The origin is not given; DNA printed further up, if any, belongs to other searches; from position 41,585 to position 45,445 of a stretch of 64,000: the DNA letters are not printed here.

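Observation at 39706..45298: Candidate undescribed three-gene operon: DEDDh exonuclease, Pol-beta NTase-like protein, giant permease-peptidase fusion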

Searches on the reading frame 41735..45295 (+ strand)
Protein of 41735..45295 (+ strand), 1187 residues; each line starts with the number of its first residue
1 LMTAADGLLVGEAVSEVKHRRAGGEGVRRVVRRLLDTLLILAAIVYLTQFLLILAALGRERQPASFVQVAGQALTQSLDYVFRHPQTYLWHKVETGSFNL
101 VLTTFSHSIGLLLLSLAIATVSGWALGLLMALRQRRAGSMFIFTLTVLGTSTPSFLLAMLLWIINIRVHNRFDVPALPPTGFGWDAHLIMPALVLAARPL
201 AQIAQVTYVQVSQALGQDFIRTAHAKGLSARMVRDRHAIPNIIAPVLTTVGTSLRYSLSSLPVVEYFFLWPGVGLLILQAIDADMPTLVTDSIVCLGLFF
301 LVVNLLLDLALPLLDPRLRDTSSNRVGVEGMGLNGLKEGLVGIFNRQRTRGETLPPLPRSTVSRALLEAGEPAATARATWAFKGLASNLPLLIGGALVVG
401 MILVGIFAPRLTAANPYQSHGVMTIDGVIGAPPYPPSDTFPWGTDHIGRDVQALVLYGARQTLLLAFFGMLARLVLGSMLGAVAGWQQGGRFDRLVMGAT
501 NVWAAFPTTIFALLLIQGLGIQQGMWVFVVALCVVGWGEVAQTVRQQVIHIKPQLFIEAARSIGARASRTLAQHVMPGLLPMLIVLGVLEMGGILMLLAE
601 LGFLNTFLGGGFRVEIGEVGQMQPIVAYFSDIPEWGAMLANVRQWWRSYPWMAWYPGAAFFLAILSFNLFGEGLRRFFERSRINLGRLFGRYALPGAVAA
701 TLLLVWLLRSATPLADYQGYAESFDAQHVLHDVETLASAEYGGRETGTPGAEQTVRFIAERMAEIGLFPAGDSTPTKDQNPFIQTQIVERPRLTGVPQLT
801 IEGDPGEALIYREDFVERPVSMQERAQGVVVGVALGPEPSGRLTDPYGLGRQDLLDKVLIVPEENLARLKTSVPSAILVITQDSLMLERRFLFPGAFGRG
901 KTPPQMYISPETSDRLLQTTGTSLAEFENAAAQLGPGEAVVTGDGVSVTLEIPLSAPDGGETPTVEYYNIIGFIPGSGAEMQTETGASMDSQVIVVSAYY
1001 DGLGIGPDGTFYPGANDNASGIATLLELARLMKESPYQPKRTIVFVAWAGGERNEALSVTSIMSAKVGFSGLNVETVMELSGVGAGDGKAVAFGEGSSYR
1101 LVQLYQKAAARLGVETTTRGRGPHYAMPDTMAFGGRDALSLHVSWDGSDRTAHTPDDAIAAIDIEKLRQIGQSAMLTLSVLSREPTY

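Call 3: search_protein_families(library=pfam, proteins=[window:41735-45295:+], max_evalue=0.1)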
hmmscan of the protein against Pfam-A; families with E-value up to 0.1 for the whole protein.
window:41735-45295:+ (1187 aa): 3 families
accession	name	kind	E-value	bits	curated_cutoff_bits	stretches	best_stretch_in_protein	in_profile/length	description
PF00528.27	BPD_transp_1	-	3.4e-44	151.2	26.4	2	125-319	3-183/184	Binding-protein-dependent transport system inner membrane component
PF04389.22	Peptidase_M28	-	8.8e-22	78.2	21.3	1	988-1174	11-189/193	Peptidase family M28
PF01546.33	Peptidase_M20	-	0.0023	18.3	24.6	1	1013-1167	31-196/206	Peptidase family M20/M25/M40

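Call 4: search_protein_families(library=padloc, proteins=[window:41735-45295:+], max_evalue=0.1)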
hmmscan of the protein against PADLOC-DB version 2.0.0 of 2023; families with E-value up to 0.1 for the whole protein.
window:41735-45295:+ (1187 aa): 0 families

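Call 5: search_protein_families(library=ncbifam, proteins=[window:41735-45295:+], max_evalue=0.1)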
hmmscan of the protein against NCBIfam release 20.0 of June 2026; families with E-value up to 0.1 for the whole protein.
window:41735-45295:+ (1187 aa): 28 families (the best 25 are shown)
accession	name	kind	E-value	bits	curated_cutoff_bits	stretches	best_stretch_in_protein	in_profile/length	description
NF045476.1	Opp4C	equivalog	7.6e-46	156.6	350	1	386-678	11-275/278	oligopeptide ABC transporter permease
NF045474.1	Opp2C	equivalog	2.6e-44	151.6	300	1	435-678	15-235/236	nickel transporter permease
TIGR02790.1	nickel_nikC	equivalog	5.3e-44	150.7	358.45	1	397-678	7-257/258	nickel ABC transporter permease subunit NikC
NF045473.1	Opp1C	equivalog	2.5e-40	138.6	350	1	393-677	9-262/267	nickel/cobalt ABC transporter permease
NF045470.1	Opp2B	equivalog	2.8e-39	135.1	350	2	100-319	86-300/300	nickel ABC transporter permease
NF007738.0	PRK10417.1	equivalog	5e-34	118.1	335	1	394-676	14-265/277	nickel ABC transporter permease subunit NikC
NF011662.0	PRK15082.1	equivalog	2.1e-33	116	484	1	393-676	41-294/303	glutathione ABC transporter permease GsiD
NF045472.1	Opp4B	equivalog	3.4e-29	102.1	450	2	98-319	89-319/319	oligopeptide ABC transporter permease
NF007376.0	PRK09881.1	equivalog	5.1e-29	101.2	434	1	377-678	20-289/298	D,D-dipeptide ABC transporter permease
NF045469.1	Opp1B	equivalog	5.5e-29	101.7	380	2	99-319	93-307/307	nickel/cobalt ABC transporter permease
NF045475.1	Opp3C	equivalog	7.7e-29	100.8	450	1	438-678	106-323/328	oligopeptide ABC transporter permease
TIGR02789.1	nickel_nikB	equivalog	1.6e-28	100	447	1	101-320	94-308/314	nickel ABC transporter permease subunit NikB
NF045471.1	Opp3B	equivalog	1.1e-27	97.3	480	2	99-320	88-304/308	oligopeptide ABC transporter permease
NF043080.1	MMSYN1_0166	equivalog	3.9e-26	91.7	370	1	392-607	41-246/307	oligopeptide ABC transporter permease OppC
NF047573.1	opine_perm_CntC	exception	1.7e-25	89.9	440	1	396-675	16-264/271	staphylopine uptake ABC transporter permease subunit CntC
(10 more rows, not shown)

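Call 76: find_homologous_proteins(query=window:41738-45295:+, max_evalue=1e-20)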
Query window:41738-45295:+ (1186 aa): 649 proteins with E <= 1e-20 among 8000 candidates; the best 120 are listed.
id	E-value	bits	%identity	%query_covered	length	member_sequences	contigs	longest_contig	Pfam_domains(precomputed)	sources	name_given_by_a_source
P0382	0.0e+0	2637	100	100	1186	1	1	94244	PF04389.23,PF00528.28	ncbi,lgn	-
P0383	0.0e+0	1816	70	98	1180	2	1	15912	PF04389.23,PF00528.28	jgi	jgi:peptide/nickel transport system permease protein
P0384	0.0e+0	1745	67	98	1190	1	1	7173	PF04389.23,PF00528.28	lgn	-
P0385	0.0e+0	1466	58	98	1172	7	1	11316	PF04389.23,PF00528.28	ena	-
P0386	0.0e+0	1438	57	99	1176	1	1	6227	PF04389.23,PF00528.28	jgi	jgi:ABC-type dipeptide/oligopeptide/nickel transport system permease subunit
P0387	0.0e+0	1430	58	98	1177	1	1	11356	PF04389.23,PF00528.28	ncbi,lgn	-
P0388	0.0e+0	1416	57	99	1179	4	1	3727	PF04389.23,PF00528.28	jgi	jgi:peptide/nickel transport system permease protein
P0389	0.0e+0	1416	58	96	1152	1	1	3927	PF04389.23,PF00528.28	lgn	-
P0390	0.0e+0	1413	55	98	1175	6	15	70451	PF04389.23,PF00528.28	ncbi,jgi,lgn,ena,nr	ncbi:MAG: ABC transporter permease subunit [Caldilineales bacterium]|nr:ABC transporter permease sub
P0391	0.0e+0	1405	57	98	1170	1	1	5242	PF04389.23,PF00528.28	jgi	jgi:ABC-type dipeptide/oligopeptide/nickel transport system permease subunit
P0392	0.0e+0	1404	57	98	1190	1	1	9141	PF04389.23,PF00528.28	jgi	-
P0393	0.0e+0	1401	57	98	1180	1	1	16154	PF04389.23,PF00528.28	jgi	jgi:glutathione transport system permease protein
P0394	0.0e+0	1400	56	98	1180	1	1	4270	PF04389.23,PF00528.28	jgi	jgi:ABC-type dipeptide/oligopeptide/nickel transport system permease subunit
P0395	0.0e+0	1399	57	98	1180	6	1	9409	PF04389.23,PF00528.28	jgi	jgi:glutathione transport system permease protein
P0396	0.0e+0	1398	56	98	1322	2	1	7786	PF04389.23,PF00528.28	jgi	jgi:peptide/nickel transport system permease protein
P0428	0.0e+0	1312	54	98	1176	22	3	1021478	PF04389.23,PF00528.28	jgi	jgi:peptide/nickel transport system permease protein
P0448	0.0e+0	1292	51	98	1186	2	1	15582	PF04389.23,PF00528.28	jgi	jgi:peptide/nickel transport system permease protein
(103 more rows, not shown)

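Call 87: find_encoding_contigs(protein=P0428, flank=7000, max_places=1)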
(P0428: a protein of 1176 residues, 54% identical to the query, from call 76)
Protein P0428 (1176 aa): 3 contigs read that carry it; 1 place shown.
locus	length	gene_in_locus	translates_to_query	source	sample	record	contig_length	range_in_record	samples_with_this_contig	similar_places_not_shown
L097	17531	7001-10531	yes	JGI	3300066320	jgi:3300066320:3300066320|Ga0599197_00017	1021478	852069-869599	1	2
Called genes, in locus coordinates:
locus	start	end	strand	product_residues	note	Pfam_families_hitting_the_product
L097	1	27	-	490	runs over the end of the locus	PF00128:Alpha-amylase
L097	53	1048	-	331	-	PF00356:LacI, PF00532:Peripla_BP_1, PF13407:Peripla_BP_4, PF13377:Peripla_BP_3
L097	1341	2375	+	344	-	PF01634:HisG, PF08029:HisG_C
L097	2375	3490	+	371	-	PF00155:Aminotran_1_2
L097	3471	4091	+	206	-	PF00475:IGPD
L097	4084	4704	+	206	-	PF00117:GATase, PF07722:Peptidase_C26 (faint)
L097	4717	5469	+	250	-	PF00977:His_biosynth, PF01207:Dus (faint)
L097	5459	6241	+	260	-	PF00977:His_biosynth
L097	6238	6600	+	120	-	PF01502:PRA-CH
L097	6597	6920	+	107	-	PF01503:PRA-PH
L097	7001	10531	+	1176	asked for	PF00528:BPD_transp_1, PF04389:Peptidase_M28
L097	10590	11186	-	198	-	PF01814:Hemerythrin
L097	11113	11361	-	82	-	-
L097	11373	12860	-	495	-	PF00127:Copper-bind (weak), PF13473:Cupredoxin_1 (weak), PF23509:MSMEG_3727_PQQ-assoc (faint), PF07731:Cu-oxidase_2 (weak), PF07732:Cu-oxidase_3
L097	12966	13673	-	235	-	PF00027:cNMP_binding, PF13545:HTH_Crp_2, PF00325:Crp (weak)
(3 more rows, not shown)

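Call 88: find_encoding_contigs(protein=P0390, flank=7000, max_places=1)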
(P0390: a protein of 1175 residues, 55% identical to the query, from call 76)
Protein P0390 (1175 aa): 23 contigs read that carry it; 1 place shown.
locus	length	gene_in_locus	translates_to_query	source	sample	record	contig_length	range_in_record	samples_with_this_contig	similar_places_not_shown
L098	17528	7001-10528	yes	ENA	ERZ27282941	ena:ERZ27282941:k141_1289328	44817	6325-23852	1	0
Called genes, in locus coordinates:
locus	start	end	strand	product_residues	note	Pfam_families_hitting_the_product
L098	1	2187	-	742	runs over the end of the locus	PF13625:Helicase_C_3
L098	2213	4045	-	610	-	PF13625:Helicase_C_3 (weak)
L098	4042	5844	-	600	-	PF13625:Helicase_C_3, PF04851:ResIII, PF16203:ERCC3_RAD25_C, PF00271:Helicase_C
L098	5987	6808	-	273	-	PF00290:Trp_syntA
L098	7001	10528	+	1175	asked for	PF00528:BPD_transp_1, PF04389:Peptidase_M28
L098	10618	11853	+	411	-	PF13173:AAA_14, PF13635:DUF4143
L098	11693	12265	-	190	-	-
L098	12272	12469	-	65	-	-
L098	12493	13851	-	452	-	PF00291:PALP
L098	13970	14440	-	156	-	PF00293:NUDIX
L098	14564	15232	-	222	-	PF00697:PRAI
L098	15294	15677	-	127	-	PF05635:23S_rRNA_IVP, PF22296:bAvd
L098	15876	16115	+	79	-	PF04255:DUF433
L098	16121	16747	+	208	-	PF01927:Mut7-C (weak), PF18478:PIN_10 (weak), PF18480:DUF5615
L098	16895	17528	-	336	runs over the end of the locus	PF13495:Phage_int_SAM_4, PF00589:Phage_integrase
